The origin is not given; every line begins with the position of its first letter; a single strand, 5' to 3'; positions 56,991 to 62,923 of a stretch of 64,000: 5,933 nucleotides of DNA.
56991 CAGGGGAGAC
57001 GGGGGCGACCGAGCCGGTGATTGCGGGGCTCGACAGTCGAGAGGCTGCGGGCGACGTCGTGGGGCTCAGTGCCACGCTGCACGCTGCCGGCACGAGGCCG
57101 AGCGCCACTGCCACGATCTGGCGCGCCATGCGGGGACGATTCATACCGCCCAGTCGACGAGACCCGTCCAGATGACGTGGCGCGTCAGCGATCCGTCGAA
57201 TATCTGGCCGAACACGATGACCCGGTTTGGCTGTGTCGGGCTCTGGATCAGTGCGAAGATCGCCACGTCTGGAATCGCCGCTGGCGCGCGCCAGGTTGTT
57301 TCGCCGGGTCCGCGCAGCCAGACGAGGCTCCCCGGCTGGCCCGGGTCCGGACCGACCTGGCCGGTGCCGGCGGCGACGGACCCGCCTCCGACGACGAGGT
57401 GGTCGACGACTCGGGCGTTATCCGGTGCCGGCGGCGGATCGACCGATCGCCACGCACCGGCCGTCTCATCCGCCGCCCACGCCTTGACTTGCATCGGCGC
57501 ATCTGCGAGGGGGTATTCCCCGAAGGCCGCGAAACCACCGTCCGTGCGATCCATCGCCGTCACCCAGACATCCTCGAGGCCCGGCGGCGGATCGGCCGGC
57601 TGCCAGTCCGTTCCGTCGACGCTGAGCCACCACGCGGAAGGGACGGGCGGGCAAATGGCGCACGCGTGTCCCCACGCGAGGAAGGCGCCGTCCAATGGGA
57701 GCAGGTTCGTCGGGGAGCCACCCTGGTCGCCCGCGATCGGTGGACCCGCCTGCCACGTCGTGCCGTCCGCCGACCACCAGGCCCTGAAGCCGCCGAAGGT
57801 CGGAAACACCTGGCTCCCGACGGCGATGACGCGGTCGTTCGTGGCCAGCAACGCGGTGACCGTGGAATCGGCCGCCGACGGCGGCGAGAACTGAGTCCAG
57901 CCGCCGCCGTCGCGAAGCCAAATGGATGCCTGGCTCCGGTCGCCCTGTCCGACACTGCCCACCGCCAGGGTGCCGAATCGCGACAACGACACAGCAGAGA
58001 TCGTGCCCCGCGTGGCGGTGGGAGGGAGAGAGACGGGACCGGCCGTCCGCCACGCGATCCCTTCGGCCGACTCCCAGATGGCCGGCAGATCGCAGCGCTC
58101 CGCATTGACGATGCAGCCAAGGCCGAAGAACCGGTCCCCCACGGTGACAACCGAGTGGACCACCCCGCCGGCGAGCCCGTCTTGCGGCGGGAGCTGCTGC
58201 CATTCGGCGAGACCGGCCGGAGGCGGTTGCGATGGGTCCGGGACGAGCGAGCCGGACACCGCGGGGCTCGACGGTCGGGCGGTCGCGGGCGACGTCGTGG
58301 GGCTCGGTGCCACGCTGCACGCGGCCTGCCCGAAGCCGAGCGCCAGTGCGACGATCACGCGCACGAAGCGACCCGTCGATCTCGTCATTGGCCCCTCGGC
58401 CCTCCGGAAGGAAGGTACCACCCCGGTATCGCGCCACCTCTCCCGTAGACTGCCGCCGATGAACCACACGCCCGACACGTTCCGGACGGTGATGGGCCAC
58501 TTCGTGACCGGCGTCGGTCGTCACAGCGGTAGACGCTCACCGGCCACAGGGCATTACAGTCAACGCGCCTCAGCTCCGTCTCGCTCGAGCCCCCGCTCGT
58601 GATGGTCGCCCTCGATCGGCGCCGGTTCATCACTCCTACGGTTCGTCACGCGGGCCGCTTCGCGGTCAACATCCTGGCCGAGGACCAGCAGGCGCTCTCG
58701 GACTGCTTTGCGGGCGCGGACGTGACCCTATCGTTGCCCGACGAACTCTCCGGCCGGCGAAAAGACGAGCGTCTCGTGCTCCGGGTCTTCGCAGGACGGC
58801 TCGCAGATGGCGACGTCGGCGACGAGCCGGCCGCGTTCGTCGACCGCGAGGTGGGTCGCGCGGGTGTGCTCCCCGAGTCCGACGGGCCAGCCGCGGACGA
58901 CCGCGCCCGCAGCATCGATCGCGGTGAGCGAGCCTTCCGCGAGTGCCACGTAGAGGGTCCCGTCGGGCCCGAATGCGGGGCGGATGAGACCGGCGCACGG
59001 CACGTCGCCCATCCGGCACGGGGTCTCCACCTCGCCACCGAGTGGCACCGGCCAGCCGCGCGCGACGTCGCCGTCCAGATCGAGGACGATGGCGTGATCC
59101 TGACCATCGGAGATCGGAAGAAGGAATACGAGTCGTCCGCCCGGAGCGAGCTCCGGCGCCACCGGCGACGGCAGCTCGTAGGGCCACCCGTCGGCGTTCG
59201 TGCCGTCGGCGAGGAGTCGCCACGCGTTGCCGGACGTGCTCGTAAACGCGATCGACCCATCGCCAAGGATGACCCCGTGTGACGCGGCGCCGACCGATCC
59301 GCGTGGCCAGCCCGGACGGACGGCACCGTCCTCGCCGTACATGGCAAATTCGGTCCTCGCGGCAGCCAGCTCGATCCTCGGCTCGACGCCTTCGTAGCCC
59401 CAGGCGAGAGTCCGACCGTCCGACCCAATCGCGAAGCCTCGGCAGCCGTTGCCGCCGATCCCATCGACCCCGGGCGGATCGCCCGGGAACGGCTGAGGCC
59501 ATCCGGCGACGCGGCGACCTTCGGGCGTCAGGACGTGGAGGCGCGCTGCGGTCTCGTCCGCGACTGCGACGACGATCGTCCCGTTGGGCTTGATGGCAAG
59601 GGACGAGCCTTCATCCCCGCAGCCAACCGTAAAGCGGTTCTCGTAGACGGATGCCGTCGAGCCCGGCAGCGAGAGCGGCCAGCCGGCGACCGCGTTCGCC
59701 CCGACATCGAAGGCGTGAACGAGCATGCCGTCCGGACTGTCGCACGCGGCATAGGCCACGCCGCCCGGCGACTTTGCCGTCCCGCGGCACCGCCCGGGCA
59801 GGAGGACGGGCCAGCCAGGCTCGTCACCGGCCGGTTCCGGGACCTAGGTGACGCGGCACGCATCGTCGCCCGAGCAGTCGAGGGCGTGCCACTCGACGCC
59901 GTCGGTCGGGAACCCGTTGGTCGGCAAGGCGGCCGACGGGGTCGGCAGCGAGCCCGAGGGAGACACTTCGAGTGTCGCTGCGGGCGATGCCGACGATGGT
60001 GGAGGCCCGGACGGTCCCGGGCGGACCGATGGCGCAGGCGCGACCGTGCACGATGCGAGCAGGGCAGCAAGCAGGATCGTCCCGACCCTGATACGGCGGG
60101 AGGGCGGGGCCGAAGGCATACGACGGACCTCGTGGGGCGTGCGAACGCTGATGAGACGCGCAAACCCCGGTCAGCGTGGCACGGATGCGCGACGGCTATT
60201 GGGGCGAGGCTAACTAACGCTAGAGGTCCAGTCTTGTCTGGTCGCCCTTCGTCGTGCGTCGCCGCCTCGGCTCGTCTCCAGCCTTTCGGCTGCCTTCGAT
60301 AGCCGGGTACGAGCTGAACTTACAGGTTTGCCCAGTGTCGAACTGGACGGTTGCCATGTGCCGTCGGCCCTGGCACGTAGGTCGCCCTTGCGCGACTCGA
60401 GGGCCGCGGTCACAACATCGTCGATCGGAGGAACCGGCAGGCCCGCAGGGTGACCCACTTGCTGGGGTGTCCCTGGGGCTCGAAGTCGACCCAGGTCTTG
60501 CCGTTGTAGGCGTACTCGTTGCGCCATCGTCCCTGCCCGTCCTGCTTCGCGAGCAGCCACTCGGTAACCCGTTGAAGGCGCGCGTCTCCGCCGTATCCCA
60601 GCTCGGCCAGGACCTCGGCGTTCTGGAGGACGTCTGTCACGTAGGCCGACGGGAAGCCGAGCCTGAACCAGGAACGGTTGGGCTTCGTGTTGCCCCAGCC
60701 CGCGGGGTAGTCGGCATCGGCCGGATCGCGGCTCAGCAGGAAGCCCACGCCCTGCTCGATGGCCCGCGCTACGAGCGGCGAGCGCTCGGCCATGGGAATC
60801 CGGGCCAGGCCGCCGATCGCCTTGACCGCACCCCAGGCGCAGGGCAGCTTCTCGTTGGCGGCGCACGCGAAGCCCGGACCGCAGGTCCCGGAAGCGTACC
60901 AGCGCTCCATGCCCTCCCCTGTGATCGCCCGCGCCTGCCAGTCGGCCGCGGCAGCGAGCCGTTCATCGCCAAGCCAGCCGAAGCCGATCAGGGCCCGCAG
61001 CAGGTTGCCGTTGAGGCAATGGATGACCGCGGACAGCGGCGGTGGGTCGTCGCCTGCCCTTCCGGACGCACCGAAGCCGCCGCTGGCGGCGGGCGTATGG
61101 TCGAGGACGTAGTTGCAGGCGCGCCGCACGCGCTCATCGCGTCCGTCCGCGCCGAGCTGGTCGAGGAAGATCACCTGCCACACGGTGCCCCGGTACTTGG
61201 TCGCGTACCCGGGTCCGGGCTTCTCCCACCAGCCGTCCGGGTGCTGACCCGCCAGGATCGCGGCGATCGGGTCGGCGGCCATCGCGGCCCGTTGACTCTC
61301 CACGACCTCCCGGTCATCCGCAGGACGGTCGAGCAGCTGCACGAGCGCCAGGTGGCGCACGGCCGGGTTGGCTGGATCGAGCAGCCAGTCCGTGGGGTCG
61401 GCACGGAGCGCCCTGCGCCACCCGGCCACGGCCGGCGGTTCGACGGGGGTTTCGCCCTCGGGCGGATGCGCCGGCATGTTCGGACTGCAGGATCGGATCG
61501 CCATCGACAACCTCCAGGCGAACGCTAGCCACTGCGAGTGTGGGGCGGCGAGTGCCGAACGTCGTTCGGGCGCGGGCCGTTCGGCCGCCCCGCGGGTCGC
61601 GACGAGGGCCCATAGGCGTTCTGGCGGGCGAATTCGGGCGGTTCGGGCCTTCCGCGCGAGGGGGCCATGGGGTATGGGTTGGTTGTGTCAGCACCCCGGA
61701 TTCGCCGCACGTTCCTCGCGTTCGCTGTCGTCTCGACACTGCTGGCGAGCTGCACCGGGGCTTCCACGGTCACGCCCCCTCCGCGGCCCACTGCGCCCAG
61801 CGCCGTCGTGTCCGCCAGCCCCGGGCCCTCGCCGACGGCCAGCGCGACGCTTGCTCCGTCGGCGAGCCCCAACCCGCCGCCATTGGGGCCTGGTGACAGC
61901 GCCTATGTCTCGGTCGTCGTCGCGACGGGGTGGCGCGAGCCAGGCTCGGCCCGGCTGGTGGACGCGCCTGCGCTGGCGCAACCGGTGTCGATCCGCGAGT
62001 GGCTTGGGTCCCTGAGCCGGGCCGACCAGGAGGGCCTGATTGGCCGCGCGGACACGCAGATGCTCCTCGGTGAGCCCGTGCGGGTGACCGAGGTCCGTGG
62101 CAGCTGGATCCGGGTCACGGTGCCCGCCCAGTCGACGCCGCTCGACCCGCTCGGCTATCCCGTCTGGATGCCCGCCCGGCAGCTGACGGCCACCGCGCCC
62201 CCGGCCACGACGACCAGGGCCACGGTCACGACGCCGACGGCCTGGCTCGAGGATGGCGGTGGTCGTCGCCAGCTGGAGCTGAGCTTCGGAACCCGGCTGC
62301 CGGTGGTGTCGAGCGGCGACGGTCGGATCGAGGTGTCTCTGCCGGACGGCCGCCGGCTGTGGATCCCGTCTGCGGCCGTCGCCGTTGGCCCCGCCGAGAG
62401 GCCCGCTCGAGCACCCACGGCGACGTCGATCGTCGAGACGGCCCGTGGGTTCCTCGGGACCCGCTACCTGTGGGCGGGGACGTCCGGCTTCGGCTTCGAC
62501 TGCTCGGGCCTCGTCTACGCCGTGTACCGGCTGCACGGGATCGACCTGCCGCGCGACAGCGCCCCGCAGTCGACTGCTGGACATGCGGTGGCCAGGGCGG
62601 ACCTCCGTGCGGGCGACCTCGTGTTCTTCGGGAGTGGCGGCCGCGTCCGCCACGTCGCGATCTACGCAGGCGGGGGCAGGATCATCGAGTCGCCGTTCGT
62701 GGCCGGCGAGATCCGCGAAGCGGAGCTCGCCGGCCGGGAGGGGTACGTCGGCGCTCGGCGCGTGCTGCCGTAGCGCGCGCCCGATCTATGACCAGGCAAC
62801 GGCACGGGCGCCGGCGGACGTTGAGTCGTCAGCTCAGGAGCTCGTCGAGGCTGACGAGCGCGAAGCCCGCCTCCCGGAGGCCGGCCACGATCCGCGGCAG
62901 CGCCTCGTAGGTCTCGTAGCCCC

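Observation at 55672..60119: Degraded genomic island at tRNA-Gln: integrase remnant followed by paralogous BNR lipoproteins and two decayed genes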

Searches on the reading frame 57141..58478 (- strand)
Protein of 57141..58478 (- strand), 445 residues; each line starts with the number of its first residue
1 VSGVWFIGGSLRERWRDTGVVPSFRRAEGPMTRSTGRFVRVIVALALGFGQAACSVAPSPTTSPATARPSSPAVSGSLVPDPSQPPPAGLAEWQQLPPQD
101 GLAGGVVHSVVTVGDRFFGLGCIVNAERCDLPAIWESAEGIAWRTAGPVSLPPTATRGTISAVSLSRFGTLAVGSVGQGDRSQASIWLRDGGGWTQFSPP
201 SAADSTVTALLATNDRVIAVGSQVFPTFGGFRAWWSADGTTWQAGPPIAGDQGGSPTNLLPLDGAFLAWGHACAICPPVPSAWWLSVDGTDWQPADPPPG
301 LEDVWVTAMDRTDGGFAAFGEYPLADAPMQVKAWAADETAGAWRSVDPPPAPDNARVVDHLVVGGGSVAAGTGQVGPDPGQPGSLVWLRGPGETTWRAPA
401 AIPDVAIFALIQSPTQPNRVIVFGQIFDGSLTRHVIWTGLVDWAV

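Call 8: search_protein_families(library=pfam, proteins=[window:57141-58478:-], max_evalue=1)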
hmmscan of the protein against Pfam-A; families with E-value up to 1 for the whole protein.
window:57141-58478:- (445 aa): 1 family
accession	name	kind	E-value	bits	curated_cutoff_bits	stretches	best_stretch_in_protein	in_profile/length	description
PF00683.22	TB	-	0.7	10.2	22.2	0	268-282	24-38/44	TB domain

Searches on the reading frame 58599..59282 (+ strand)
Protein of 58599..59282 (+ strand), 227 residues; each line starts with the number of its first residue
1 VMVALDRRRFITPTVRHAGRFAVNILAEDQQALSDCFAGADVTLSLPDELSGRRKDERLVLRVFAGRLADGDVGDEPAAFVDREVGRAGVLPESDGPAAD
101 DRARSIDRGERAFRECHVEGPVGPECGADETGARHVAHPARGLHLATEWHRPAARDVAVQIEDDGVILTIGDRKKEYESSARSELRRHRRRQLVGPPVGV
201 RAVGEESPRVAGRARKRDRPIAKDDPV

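Call 8: search_protein_families(library=pfam, proteins=[window:58599-59282:+], max_evalue=1)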
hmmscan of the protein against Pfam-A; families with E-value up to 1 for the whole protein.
window:58599-59282:+ (227 aa): 2 families
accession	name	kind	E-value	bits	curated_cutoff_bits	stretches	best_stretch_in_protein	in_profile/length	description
PF01613.24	Flavin_Reduct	-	2.1e-05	25.1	27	1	1-41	37-77/153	Flavin reductase like domain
PF08416.19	PTB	-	0.25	11.8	27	1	130-179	15-64/131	Phosphotyrosine-binding domain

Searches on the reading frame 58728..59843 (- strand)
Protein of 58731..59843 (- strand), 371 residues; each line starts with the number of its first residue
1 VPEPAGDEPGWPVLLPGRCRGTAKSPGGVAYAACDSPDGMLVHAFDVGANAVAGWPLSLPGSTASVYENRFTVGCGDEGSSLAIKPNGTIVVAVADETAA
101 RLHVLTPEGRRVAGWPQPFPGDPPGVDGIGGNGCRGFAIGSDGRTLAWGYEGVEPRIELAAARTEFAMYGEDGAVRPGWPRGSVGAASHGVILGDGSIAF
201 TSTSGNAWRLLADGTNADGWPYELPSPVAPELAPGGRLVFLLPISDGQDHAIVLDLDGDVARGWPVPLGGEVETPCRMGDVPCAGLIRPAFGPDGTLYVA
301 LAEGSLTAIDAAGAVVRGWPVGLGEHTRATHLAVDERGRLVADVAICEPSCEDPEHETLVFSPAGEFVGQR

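Call 8: search_protein_families(library=pfam, proteins=[window:58728-59759:-], max_evalue=1)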
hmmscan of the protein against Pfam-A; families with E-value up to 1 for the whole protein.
window:58728-59759:- (343 aa): 2 families
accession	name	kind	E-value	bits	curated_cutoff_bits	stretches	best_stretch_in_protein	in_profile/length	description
PF20067.5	SSL_N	-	0.0049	17.1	18.9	1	262-278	27-43/46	Strictosidine synthase-like, N-terminal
PF23720.1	DUF7161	-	0.092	13.2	27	0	177-198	11-33/72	Family of unknown function (DUF7161)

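Call 25: find_related_loci(query=window:58731-59843:-, collection=metagenome_contigs, flank=10000)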
Query seq(371 aa) (371 aa) in metagenome_contigs; peptide patterns used: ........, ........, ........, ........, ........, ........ (x = any residue, [..] = any of these).
74 stretches matched a pattern; 2 encode a relative of the query (tblastn E <= 1e-3); 2 distinct loci.
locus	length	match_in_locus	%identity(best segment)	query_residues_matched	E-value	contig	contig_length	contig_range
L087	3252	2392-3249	58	1-287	6e-105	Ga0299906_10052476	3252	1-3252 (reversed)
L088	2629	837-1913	41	8-347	3e-61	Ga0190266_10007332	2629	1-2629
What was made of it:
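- Tried and rejected: The metagenome scan with the GWP protein gave only two short contigs (call 25).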

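Call 64: search_solved_structures(query=window:58731-59843:-, max_evalue=1)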
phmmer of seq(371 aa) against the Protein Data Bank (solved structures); distinct sequences matched with E-value up to 1: 20.
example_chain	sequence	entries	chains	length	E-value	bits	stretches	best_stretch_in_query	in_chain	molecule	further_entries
6tjh_A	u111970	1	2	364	1.2e-11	47.6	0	288-314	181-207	Cake9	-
6tji_A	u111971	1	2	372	1.4e-11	47.4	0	288-314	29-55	Cake10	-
6tjg_A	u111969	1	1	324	9.3e-11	44.6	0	288-314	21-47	Cake8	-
6tjf_A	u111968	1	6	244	1.2e-08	37.7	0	288-314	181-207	Cake6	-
8prj_A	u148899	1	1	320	5.8e-08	35.4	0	288-320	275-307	v31Bagel8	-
6tje_A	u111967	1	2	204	2e-07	33.7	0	288-315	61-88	Cake5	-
6tjd_A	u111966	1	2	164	4.8e-06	29.1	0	288-314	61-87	Cake4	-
7awy_A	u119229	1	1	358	5.1e-06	29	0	286-314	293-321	Scone-R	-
7awz_A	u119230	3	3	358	2.8e-05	26.6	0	286-314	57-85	Scone-E | SconeE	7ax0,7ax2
8prs_A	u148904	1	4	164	0.00014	24.3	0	288-317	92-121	nvBagel4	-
6tjc_A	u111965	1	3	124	0.00028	23.3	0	288-314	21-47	Cake3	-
8pra_A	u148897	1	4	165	0.00043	22.7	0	288-317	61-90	Cell surface protein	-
7dxn_A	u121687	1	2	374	0.0026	20.1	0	289-340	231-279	Membrane associated protein kinase with beta-propeller domain, pyrrolo-quinoline quinone b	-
7evf_AA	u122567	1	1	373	0.0032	19.9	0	258-311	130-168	PQQ_3 domain-containing protein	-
7eq5_A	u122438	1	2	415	0.0066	18.8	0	264-310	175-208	Membrane associated protein kinase with beta-propeller domain, pyrrolo-quinoline quinone b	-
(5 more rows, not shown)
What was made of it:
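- On PQQ-like beta-propeller repeat protein (the GWP gene): Repeat similarity is present (E=1e-11 to designed and PQQ propellers, call 64).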

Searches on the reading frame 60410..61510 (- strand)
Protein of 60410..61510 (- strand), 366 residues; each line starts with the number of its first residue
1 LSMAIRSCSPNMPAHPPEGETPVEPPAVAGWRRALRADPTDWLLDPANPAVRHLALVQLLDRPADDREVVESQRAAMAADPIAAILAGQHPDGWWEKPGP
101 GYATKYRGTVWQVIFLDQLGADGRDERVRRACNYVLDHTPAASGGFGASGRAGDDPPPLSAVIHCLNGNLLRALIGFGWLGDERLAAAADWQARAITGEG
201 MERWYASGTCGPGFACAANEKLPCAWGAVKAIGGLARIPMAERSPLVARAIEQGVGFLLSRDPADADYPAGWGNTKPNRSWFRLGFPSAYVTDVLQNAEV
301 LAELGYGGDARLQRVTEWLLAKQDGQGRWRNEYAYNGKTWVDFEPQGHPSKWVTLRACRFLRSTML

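Call 8: search_protein_families(library=pfam, proteins=[window:60410-61510:-], max_evalue=1)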
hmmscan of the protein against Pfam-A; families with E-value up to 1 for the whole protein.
window:60410-61510:- (366 aa): 1 family
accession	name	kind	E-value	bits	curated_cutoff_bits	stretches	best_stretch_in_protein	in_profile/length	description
PF13243.12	SQHop_cyclase_C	-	9.2e-06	25.3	26.1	2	73-156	156-236/319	Squalene-hopene cyclase C-terminal domain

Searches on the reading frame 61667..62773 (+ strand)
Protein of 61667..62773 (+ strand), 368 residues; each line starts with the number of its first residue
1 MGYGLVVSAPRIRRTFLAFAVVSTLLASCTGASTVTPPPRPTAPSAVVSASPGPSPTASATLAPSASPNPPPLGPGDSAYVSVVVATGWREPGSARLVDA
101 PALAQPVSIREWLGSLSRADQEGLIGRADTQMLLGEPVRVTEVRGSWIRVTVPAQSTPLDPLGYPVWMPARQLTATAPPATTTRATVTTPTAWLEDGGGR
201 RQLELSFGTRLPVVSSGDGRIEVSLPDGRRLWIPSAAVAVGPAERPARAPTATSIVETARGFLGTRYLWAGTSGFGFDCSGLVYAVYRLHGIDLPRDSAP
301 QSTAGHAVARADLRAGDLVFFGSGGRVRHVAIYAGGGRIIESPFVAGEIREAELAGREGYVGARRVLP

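Call 8: search_protein_families(library=pfam, proteins=[window:61667-62773:+], max_evalue=1)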
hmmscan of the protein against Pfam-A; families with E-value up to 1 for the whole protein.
window:61667-62773:+ (368 aa): 4 families
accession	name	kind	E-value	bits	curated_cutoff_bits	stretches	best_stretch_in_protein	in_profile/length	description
PF00877.26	NLPC_P60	-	4.9e-24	84.8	23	1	264-354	1-91/105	NlpC/P60 family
PF23795.1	SH3_YKFC_2nd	-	3.3e-14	52.9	27.4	1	187-240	1-56/57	YKFC SH3b2 domain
PF18348.7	SH3_16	-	5.6e-07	29.7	25.8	1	127-151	10-34/49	Bacterial dipeptidyl-peptidase Sh3 domain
PF05257.22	CHAP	-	0.14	13.1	26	1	275-333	8-66/81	CHAP domain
